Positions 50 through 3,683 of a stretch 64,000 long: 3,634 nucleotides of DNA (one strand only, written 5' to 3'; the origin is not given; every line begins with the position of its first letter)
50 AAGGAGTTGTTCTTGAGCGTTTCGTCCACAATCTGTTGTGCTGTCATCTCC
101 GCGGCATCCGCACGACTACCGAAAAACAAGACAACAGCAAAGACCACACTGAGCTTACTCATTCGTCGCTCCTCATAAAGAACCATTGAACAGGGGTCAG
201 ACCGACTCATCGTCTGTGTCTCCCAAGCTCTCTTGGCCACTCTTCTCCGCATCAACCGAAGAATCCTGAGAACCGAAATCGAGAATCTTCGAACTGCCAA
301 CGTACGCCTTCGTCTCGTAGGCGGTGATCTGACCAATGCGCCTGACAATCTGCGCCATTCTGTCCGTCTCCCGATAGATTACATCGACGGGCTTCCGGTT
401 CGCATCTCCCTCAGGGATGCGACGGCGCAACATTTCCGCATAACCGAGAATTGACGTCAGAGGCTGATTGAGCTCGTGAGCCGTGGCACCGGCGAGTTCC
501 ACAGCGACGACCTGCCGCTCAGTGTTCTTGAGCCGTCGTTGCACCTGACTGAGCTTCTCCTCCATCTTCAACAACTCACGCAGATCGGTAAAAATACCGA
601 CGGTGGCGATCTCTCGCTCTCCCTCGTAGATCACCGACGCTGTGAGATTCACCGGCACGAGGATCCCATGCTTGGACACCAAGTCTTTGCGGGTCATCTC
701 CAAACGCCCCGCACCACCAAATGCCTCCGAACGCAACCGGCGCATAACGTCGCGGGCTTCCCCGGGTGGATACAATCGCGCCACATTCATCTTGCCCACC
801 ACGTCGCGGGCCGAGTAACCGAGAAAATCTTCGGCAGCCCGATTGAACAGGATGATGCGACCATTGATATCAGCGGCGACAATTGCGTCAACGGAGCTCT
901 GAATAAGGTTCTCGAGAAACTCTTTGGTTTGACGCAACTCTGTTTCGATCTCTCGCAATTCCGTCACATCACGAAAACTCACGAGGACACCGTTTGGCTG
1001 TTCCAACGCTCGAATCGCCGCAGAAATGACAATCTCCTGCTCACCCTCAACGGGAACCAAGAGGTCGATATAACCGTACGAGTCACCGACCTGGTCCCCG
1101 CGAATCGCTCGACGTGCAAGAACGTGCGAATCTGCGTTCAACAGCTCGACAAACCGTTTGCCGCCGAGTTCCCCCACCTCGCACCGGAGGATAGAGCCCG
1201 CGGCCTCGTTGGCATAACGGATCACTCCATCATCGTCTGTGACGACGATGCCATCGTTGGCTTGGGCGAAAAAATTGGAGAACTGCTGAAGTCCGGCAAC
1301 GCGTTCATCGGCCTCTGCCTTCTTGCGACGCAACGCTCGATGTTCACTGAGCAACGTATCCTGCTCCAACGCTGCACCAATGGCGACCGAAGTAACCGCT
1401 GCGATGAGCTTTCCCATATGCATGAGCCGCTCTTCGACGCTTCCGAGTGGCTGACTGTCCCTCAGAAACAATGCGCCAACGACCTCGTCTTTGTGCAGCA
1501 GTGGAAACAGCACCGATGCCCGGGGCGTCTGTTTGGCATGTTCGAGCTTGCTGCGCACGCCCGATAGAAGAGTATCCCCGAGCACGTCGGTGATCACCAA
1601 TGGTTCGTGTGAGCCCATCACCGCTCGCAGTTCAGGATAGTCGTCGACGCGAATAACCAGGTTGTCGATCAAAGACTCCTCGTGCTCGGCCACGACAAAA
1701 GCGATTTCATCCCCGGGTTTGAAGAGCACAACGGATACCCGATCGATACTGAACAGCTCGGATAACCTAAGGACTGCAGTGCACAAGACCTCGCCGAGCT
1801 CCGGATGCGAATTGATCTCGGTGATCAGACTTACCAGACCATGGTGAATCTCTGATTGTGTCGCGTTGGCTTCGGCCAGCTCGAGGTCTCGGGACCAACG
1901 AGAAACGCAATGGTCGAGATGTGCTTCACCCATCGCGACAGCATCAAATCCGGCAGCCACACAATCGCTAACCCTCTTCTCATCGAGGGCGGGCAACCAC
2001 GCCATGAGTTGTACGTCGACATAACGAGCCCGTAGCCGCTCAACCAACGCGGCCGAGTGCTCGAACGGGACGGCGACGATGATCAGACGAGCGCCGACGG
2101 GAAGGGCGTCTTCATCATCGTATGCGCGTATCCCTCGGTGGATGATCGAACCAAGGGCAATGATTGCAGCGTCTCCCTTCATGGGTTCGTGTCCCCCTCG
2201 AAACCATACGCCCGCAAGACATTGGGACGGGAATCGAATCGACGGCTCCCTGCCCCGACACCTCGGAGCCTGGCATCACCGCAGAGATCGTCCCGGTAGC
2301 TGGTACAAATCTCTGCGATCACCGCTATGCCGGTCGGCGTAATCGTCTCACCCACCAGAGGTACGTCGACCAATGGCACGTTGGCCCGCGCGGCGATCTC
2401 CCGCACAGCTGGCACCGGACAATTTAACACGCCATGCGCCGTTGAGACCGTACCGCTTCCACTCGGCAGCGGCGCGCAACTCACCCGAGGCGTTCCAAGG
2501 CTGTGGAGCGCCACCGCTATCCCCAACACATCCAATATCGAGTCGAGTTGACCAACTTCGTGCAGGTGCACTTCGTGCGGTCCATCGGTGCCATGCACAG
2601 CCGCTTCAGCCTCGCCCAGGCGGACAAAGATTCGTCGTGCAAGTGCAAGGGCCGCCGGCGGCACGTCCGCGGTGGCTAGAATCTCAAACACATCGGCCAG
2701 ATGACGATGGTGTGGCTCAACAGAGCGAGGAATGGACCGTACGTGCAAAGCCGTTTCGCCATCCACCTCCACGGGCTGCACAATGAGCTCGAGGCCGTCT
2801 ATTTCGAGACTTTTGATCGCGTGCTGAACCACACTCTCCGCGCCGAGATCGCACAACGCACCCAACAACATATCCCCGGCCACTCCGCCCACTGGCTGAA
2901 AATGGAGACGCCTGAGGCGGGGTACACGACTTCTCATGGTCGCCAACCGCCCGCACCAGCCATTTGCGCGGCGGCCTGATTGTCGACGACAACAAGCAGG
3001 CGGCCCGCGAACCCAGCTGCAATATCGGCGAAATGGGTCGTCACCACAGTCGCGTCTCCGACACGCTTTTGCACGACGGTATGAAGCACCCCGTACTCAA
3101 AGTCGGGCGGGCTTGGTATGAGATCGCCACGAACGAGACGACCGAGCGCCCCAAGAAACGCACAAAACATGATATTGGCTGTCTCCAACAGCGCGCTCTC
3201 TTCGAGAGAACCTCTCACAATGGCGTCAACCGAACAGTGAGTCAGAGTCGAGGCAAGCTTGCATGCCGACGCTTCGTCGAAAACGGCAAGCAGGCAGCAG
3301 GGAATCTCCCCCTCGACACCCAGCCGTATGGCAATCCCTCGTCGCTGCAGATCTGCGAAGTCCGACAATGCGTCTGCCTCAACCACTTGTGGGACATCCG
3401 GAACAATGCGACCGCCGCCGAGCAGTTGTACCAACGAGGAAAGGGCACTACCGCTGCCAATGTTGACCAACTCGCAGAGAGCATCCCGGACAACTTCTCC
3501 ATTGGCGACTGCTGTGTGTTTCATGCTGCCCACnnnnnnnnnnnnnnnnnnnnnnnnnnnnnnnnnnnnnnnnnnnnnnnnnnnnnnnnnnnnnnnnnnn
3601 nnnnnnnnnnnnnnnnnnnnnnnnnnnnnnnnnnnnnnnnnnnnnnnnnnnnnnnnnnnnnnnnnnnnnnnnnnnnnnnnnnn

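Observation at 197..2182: Sensor protein with HisKA phosphoacceptor domain but no catalytic ATPase domain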

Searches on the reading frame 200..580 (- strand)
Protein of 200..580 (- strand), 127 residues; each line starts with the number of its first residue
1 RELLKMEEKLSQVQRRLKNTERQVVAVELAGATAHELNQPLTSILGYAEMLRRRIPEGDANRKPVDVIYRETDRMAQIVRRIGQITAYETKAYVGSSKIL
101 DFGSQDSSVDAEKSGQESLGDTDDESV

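Call 54: search_protein_representatives(alignment_id=A2)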
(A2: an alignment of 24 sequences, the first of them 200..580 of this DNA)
Query: 24 sequences, 115 profile positions. Proteins with E-value up to 0.001 (for the whole library): 73429; up to 1e-10: 2578; up to 1e-30: 322. The best 150 are listed.
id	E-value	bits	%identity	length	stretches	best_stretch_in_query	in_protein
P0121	1.9e-48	179.3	-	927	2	1-108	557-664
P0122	2.9e-48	178.8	-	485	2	1-108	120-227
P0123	6.4e-47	174.4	-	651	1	1-109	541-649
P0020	8.0e-47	174.1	-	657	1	1-112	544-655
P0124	1.3e-46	173.5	-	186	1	1-112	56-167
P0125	1.8e-46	173.0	-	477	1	1-110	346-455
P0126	2.4e-46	172.5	-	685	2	1-111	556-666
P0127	2.6e-46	172.4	-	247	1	1-109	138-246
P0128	3.2e-46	172.2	-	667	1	1-109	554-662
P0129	5.5e-46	171.4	-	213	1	1-111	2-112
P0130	8.0e-46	170.9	-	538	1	1-113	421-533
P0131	9.7e-46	170.6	-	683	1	1-109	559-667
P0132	1.0e-45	170.5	-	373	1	1-106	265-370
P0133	1.1e-45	170.5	-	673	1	1-109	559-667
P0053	1.6e-45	169.9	-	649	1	1-109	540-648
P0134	4.3e-45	168.5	-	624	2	1-111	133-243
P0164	3.2e-43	162.5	-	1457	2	1-107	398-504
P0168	4.5e-43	162.0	-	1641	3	1-109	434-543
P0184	1.7e-42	160.1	-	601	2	1-109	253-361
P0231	8.9e-41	154.6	-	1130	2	1-107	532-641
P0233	9.4e-41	154.5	-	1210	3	1-111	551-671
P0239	2.8e-40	153.0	-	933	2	1-110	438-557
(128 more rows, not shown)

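Call 56: search_protein_families(library=pfam, proteins=[P0121, P0122, P0134, P0164, P0168, P0231, P0233, P0239, P0184], max_evalue=0.0001)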
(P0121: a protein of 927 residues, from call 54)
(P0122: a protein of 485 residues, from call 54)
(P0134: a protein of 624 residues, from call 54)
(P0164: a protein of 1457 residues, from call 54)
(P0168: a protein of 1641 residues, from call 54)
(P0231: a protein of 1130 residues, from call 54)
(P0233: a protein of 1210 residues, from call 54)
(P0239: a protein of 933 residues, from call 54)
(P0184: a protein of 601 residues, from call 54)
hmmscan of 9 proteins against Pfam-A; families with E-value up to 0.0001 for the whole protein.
P0121 (927 aa): 11 families
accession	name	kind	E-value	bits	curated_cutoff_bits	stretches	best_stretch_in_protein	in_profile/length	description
PF02518.31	HATPase_c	-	9.7e-25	87.6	26.4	1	815-920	5-109/111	Histidine kinase-, DNA gyrase B-, and HSP90-like ATPase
PF00989.32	PAS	-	1e-24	87.2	22.6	2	443-556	1-113/113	PAS fold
PF00512.31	HisKA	-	3e-22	78.9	26.9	2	582-638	2-57/66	His Kinase A (phospho-acceptor) domain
PF13426.13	PAS_9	-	2.1e-19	70.1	27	2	454-558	2-103/103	PAS domain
PF08448.16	PAS_4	-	3.4e-16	59.9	23.1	2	326-433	1-110/110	PAS fold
PF01590.32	GAF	-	1.2e-15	58.6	22.4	1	153-289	1-133/133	GAF domain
PF00072.30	Response_reg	-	5.9e-15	55.9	30.2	1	7-118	1-110/111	Response regulator receiver domain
PF13188.13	PAS_8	-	8.2e-15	54.5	21.8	1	320-369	1-51/65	PAS domain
PF13185.12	GAF_2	-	1.5e-12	48.3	28.6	1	152-289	2-135/136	GAF domain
PF13492.12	GAF_3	-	7.4e-12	46.2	27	1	154-291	2-129/129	GAF domain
PF24820.1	Diguanyl_cycl_sensor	-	2.7e-05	24.5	28.1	0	328-385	4-61/109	Diguanylate cyclase-like sensor domain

P0122 (485 aa): 7 families
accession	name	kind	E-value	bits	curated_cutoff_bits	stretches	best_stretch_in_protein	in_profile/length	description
PF02518.31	HATPase_c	-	3.8e-28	98.6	26.4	1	374-480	4-110/111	Histidine kinase-, DNA gyrase B-, and HSP90-like ATPase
PF00512.31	HisKA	-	1e-24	86.8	26.9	2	261-325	2-62/66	His Kinase A (phospho-acceptor) domain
PF13426.13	PAS_9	-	1.4e-10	41.8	27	1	17-121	2-103/103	PAS domain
PF00989.32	PAS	-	6.1e-10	39.5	22.6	1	7-118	2-112/113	PAS fold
PF08448.16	PAS_4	-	1.8e-08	35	23.1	1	13-122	2-108/110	PAS fold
PF14501.12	HATPase_c_5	-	1.9e-06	28.1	22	1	376-464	6-89/102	GHKL domain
PF13188.13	PAS_8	-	6.7e-06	26.3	21.8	1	6-50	1-45/65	PAS domain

P0134 (624 aa): 7 families
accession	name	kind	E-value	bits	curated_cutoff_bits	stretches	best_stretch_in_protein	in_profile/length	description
PF02518.31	HATPase_c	-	2.4e-28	99.2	26.4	1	512-620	1-109/111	Histidine kinase-, DNA gyrase B-, and HSP90-like ATPase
PF00512.31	HisKA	-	3e-25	88.5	26.9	2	403-468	3-64/66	His Kinase A (phospho-acceptor) domain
PF00989.32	PAS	-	1.8e-14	54.2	22.6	1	21-131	2-112/113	PAS fold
PF08448.16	PAS_4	-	8.4e-14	52.2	23.1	1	26-134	1-107/110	PAS fold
PF13426.13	PAS_9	-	3.9e-13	50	27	1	30-133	1-102/103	PAS domain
PF13188.13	PAS_8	-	4.5e-12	45.8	21.8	1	24-70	5-52/65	PAS domain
PF13581.12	HATPase_c_2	-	5.4e-05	23.6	27.4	0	534-616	51-125/127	Histidine kinase-like ATPase domain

P0164 (1457 aa): 14 families
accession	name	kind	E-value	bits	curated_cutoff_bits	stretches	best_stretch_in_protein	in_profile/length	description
PF00989.32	PAS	-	5.6e-55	184.6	22.6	5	1112-1221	4-113/113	PAS fold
PF13426.13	PAS_9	-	1.9e-52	176.3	27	4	295-399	2-103/103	PAS domain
PF08448.16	PAS_4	-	7.6e-48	161.8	23.1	5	642-751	1-109/110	PAS fold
PF13188.13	PAS_8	-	1.5e-37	126.7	21.8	4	1112-1166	4-55/65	PAS domain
PF02518.31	HATPase_c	-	1.7e-27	96.5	26.4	1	1350-1456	3-109/111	Histidine kinase-, DNA gyrase B-, and HSP90-like ATPase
PF00512.31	HisKA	-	3.7e-25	88.2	26.9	2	1241-1304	3-64/66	His Kinase A (phospho-acceptor) domain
PF13185.12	GAF_2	-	6.2e-23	82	28.6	2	779-919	3-136/136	GAF domain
PF01590.32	GAF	-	2.6e-15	57.6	22.4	1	784-918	6-133/133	GAF domain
PF08447.18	PAS_3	-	5.3e-14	52.7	25.6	0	307-393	2-88/89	PAS fold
PF24820.1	Diguanyl_cycl_sensor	-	8.8e-12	45.4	28.1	0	168-263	3-104/109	Diguanylate cyclase-like sensor domain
PF12860.13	PAS_7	-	1.6e-11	44.8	27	0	168-211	2-46/115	PAS fold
PF13492.12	GAF_3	-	1e-10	42.5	27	0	1043-1096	76-128/129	GAF domain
PF14501.12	HATPase_c_5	-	1.5e-08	34.9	22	1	1353-1442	6-90/102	GHKL domain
PF13596.12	PAS_10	-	4.6e-08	34.1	22.1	0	1113-1222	3-106/106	PAS domain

P0168 (1641 aa): 13 families
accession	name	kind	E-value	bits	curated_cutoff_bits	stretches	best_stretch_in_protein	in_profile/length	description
PF00989.32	PAS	-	1.2e-72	241.6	22.6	5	934-1044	4-113/113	PAS fold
PF13426.13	PAS_9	-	1.7e-66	221.4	27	6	950-1046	10-103/103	PAS domain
PF08448.16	PAS_4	-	2.6e-55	185.8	23.1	3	937-1049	1-110/110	PAS fold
PF13188.13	PAS_8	-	2e-36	123.1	21.8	1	197-259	1-62/65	PAS domain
PF08447.18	PAS_3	-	4.2e-30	104.3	25.6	2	220-297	2-81/89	PAS fold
PF13185.12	GAF_2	-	1.3e-27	97.1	28.6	3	1132-1213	57-136/136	GAF domain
PF00512.31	HisKA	-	1.6e-27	95.8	26.9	2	1407-1474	2-65/66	His Kinase A (phospho-acceptor) domain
PF02518.31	HATPase_c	-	2.4e-26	92.8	26.4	1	1519-1626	3-109/111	Histidine kinase-, DNA gyrase B-, and HSP90-like ATPase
PF01590.32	GAF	-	6.6e-26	91.9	22.4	3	32-166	4-133/133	GAF domain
PF13492.12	GAF_3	-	3.6e-25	89.3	27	2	1253-1384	4-129/129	GAF domain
PF12860.13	PAS_7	-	3.9e-12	46.8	27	0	812-923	2-114/115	PAS fold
PF13596.12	PAS_10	-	1.9e-07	32.1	22.1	0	808-917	2-106/106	PAS domain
PF24820.1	Diguanyl_cycl_sensor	-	4.4e-05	23.8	28.1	0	325-363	1-39/109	Diguanylate cyclase-like sensor domain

P0231 (1130 aa): 13 families
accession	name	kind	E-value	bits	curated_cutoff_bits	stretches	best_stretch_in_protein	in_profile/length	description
PF13426.13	PAS_9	-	1.2e-30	106.3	27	3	791-888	6-102/103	PAS domain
PF00989.32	PAS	-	1.8e-29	102.5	22.6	3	416-518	1-99/113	PAS fold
PF02518.31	HATPase_c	-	8.7e-27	94.2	26.4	1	1016-1121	2-108/111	Histidine kinase-, DNA gyrase B-, and HSP90-like ATPase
PF08448.16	PAS_4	-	1.8e-25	89.7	23.1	3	782-891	1-109/110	PAS fold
PF00512.31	HisKA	-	3.2e-23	82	26.9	2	559-616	4-57/66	His Kinase A (phospho-acceptor) domain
PF13188.13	PAS_8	-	3.7e-18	65.2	21.8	2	295-341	1-47/65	PAS domain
PF01590.32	GAF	-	1.1e-17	65.2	22.4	1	134-271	1-133/133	GAF domain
PF24820.1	Diguanyl_cycl_sensor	-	6.7e-15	55.4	28.1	0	301-358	2-59/109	Diguanylate cyclase-like sensor domain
PF13185.12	GAF_2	-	7.6e-15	55.8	28.6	1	133-271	2-135/136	GAF domain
PF13492.12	GAF_3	-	1.8e-09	38.5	27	1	137-273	4-129/129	GAF domain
PF12860.13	PAS_7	-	3e-08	34.2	27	0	303-408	3-114/115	PAS fold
PF14501.12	HATPase_c_5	-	3.5e-06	27.3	22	1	1023-1110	12-92/102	GHKL domain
PF08447.18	PAS_3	-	6.5e-06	26.8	25.6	0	799-881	2-86/89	PAS fold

P0233 (1210 aa): 13 families
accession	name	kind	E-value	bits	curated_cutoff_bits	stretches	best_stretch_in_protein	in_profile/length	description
PF13426.13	PAS_9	-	3.2e-29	101.7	27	2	325-423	2-103/103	PAS domain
PF02518.31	HATPase_c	-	8.6e-29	100.7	26.4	1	1097-1207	1-110/111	Histidine kinase-, DNA gyrase B-, and HSP90-like ATPase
PF00512.31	HisKA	-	9e-26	90.2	26.9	2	988-1054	2-65/66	His Kinase A (phospho-acceptor) domain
PF00989.32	PAS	-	2.5e-24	85.9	22.6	2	437-549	2-112/113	PAS fold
PF08448.16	PAS_4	-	3.8e-19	69.4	23.1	2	320-425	1-109/110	PAS fold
PF13188.13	PAS_8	-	6.5e-19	67.5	21.8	1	314-361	1-49/65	PAS domain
PF01590.32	GAF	-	1.2e-18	68.3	22.4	2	148-283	4-133/133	GAF domain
PF13185.12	GAF_2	-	1.2e-16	61.6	28.6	2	149-283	7-135/136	GAF domain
PF08447.18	PAS_3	-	7.6e-10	39.4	25.6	0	459-546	2-88/89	PAS fold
PF13492.12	GAF_3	-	1.4e-08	35.6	27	0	919-965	79-125/129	GAF domain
PF14501.12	HATPase_c_5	-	5.4e-08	33.1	22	1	1102-1192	6-90/102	GHKL domain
PF24820.1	Diguanyl_cycl_sensor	-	1.7e-05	25.1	28.1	0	441-480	1-40/109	Diguanylate cyclase-like sensor domain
PF15714.11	SpoVT_C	-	9.3e-05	22.9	27.5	0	199-278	46-122/128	Stage V sporulation protein T C-terminal, transcription factor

P0239 (933 aa): 10 families
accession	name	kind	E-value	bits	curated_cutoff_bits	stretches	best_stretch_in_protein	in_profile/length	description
PF02518.31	HATPase_c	-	2.6e-28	99.1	26.4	1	818-927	2-110/111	Histidine kinase-, DNA gyrase B-, and HSP90-like ATPase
PF00512.31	HisKA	-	1.2e-25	89.8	26.9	2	708-773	2-64/66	His Kinase A (phospho-acceptor) domain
PF13426.13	PAS_9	-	5.4e-18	65.6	27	1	335-439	3-103/103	PAS domain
PF00989.32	PAS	-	5.4e-17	62.3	22.6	1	324-436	2-112/113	PAS fold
PF08448.16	PAS_4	-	2e-12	47.7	23.1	0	569-666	1-105/110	PAS fold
PF13188.13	PAS_8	-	5.4e-12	45.6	21.8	1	564-608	2-46/65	PAS domain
PF01590.32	GAF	-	1.8e-09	38.7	22.4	1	151-285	5-133/133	GAF domain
PF13185.12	GAF_2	-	2.7e-09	37.8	28.6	1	151-285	7-135/136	GAF domain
PF14501.12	HATPase_c_5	-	1.3e-06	28.7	22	1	822-912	6-90/102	GHKL domain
PF08447.18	PAS_3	-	2.3e-05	25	25.6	0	348-433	4-88/89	PAS fold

P0184 (601 aa): 6 families
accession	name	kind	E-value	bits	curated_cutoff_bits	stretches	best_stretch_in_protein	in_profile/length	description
PF02518.31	HATPase_c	-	2.1e-23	83.3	26.4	1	493-599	3-110/111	Histidine kinase-, DNA gyrase B-, and HSP90-like ATPase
PF00512.31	HisKA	-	1.2e-20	73.8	26.9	2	281-334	5-57/66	His Kinase A (phospho-acceptor) domain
PF00989.32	PAS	-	1.2e-19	70.8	22.6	2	139-251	1-112/113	PAS fold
PF13426.13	PAS_9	-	8e-18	65.1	27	2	150-252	2-101/103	PAS domain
PF08448.16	PAS_4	-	2.9e-15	56.9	23.1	1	146-257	2-110/110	PAS fold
PF13188.13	PAS_8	-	8e-14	51.4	21.8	1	139-186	1-48/65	PAS domain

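Call 77: predict_structure(alignment_id=A4)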
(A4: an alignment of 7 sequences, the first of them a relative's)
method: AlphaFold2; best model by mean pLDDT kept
length: 485 residues; sequences in the alignment: 7
mean_pLDDT: 72.9   pTM: 0.42
mean pLDDT of the five models: 72.9, 71.0, 67.4, 66.1, 64.5
residues with pLDDT >= 90: 79; 70-90: 240; 50-70: 93; < 50: 73
segments of 3 or more residues with pLDDT < 50: 72-75, 206-263, 323-328
pLDDT, mean of each block of 10 residues (from residue 1): 72 88 89 91 91 85 75 57 86 88 84 89 73 60 55 62 74 78 78 69 50 41 36 31 36 42 53 67 80 80 77 65 50 87 80 87 88 83 86 81 89 93 82 60 66 87 90 92 55
secondary structure, 60 per line:
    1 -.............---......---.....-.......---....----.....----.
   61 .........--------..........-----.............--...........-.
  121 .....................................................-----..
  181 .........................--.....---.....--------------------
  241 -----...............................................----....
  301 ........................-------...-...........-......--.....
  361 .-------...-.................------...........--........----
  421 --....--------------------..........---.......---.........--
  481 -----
elements in order: H2-14 E18-23 E27-31 H33-39 H43-46 H52-55 H60-69 E78-87 E93-105 E108-118 H120-173 H179-205 E208-212 E216-220 H246-292 H297-324 E332-334 H336-346 H348-353 E356-361 E369-371 H373-389 E396-406 E409-416 H423-426 H447-456 E460-466 E470-478

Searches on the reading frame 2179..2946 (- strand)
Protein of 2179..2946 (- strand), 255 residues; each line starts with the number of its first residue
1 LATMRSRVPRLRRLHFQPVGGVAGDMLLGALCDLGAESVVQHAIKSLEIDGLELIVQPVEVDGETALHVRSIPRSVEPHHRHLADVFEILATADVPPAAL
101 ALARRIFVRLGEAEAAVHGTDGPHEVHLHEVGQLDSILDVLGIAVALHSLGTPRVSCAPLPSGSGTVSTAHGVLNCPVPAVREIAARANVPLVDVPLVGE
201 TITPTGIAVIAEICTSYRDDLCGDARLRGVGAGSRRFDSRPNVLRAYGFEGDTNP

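Call 4: search_protein_families(library=ncbifam, proteins=[window:2179-2946:-], max_evalue=0.1)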
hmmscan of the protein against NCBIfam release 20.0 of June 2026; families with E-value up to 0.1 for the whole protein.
window:2179-2946:- (255 aa): 1 family
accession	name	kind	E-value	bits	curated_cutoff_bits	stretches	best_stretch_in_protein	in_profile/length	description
TIGR00299.2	nickel_LarC1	equivalog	2.5e-47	160.7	90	1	81-247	1-164/165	nickel pincer cofactor biosynthesis protein LarC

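Call 5: search_protein_families(library=pfam, proteins=[window:2179-2946:-], max_evalue=1)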
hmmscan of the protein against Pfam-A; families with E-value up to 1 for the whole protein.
window:2179-2946:- (255 aa): 2 families
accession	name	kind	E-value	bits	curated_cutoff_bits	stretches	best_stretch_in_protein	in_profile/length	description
PF01969.22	Ni_insertion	-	3.8e-63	214.3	22.1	1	14-247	1-233/375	Nickel insertion protein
PF25151.1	TPR_Trm732_C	-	0.26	11.6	27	1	173-202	105-134/159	Trm732, C-terminal TPR repeats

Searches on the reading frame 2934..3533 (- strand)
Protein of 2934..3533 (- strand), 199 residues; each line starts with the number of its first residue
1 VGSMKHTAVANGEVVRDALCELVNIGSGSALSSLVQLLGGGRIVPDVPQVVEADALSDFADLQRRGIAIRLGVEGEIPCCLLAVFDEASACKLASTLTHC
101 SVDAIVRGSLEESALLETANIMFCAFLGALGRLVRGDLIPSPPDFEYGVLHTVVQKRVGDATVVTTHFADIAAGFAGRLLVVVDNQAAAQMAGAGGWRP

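Call 4: search_protein_families(library=ncbifam, proteins=[window:2934-3533:-], max_evalue=0.1)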
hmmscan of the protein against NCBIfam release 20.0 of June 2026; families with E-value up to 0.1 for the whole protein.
window:2934-3533:- (199 aa): 1 family
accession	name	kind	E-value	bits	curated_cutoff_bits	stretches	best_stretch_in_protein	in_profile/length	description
NF041093.1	CheC_Thtogales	equivalog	5.2e-11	42.8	250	1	16-155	8-150/201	CheY-P phosphatase CheC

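Call 5: search_protein_families(library=pfam, proteins=[window:2934-3533:-], max_evalue=1)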
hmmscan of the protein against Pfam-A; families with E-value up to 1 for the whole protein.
window:2934-3533:- (199 aa): 2 families
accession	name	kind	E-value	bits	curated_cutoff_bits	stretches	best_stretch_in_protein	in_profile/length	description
PF04509.17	CheC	-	4.6e-09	36.5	22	1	15-51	2-37/38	CheC-like family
PF13690.11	CheX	-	4e-05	24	27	1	12-54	39-76/94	Chemotaxis phosphatase CheX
